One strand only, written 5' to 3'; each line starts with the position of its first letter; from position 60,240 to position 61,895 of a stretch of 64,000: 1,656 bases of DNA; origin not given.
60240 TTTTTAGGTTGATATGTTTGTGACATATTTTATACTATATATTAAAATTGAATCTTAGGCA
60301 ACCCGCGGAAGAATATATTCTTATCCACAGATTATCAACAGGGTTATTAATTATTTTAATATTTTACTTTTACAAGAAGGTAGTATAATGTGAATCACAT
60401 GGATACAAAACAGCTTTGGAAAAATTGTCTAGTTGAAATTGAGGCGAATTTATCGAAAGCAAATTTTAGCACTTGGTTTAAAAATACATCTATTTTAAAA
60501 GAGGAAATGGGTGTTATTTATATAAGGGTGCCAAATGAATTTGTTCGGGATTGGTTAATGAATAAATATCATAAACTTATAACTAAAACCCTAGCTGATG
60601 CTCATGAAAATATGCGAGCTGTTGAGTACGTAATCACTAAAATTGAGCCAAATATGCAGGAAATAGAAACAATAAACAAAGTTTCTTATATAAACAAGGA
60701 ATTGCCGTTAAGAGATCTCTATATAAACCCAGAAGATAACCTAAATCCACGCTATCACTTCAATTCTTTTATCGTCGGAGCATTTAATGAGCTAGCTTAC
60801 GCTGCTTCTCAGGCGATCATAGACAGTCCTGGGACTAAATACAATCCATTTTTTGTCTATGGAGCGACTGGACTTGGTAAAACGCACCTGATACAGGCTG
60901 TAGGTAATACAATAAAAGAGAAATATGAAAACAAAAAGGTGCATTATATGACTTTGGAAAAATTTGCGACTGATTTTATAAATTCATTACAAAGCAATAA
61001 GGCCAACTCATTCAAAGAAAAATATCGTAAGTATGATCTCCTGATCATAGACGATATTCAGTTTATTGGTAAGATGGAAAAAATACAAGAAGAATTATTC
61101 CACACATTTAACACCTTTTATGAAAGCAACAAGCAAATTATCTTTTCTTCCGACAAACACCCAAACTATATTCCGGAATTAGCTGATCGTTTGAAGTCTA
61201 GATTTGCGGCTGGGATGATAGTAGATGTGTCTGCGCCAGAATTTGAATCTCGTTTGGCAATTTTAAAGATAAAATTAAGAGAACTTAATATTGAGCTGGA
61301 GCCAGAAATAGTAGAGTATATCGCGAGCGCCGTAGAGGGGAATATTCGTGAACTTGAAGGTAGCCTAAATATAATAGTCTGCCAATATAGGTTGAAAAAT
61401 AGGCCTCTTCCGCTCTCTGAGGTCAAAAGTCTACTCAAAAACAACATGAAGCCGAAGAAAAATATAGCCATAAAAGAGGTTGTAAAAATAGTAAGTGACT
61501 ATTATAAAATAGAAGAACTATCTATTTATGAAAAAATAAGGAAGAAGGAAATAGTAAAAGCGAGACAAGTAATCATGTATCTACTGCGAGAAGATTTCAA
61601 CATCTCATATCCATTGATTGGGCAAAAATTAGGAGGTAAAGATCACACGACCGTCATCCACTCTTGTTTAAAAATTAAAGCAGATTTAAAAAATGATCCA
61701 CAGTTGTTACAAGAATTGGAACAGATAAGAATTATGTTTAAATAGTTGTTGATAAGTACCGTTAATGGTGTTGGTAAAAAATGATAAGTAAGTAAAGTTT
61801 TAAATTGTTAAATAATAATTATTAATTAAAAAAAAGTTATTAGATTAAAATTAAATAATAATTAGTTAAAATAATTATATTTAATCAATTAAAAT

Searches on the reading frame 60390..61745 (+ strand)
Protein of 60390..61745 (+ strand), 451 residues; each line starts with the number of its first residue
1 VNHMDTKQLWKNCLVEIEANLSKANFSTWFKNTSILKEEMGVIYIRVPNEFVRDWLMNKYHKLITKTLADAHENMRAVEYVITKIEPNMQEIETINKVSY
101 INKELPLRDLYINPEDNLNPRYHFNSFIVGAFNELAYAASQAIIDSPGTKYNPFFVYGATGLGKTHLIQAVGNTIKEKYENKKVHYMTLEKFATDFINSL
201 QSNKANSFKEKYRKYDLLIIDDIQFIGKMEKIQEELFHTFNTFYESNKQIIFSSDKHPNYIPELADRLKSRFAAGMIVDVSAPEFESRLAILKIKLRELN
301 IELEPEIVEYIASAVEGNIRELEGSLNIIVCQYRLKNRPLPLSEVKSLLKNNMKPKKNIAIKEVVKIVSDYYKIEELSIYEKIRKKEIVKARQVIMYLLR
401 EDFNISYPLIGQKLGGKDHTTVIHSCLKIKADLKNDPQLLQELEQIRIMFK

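Call 77: search_protein_families(library=pfam, proteins=[window:60390-61745:+], max_evalue=0.001)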
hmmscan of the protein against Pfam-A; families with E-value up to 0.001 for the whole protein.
window:60390-61745:+ (451 aa): 10 families
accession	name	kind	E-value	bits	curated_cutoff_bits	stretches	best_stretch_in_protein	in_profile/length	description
PF00308.24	Bac_DnaA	-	5e-66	222.3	23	1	118-279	1-162/162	Bacterial DnaA ATPAse domain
PF08299.17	Bac_DnaA_C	-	1.1e-23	83.4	31.5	1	361-429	1-69/69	Bacterial dnaA protein helix-turn-helix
PF11638.13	DnaA_N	-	1e-16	60.8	24.6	1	8-69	2-64/65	DnaA N-terminal domain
PF01695.23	IstB_IS21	-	2.9e-07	30.7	24.1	1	156-254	97-193/238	IstB-like ATP binding protein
PF13173.12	AAA_14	-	6.5e-07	29.8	27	1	152-276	3-119/129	AAA domain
PF00004.35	AAA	-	3.5e-06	27.9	21.2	1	156-272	3-127/131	ATPase family associated with various cellular activities (AAA)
PF03266.21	NTPase_1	-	2.7e-05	24.5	23.9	0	196-271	77-147/168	NTPase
PF13401.12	AAA_22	-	4e-05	24.4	27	0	155-245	9-111/130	AAA domain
PF01637.24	ATPase_2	-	0.00021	21.6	33.2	0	150-250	19-112/225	ATPase domain predominantly from Archaea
PF13191.12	AAA_16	-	0.00059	20.8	32.6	0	152-221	25-103/167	AAA ATPase domain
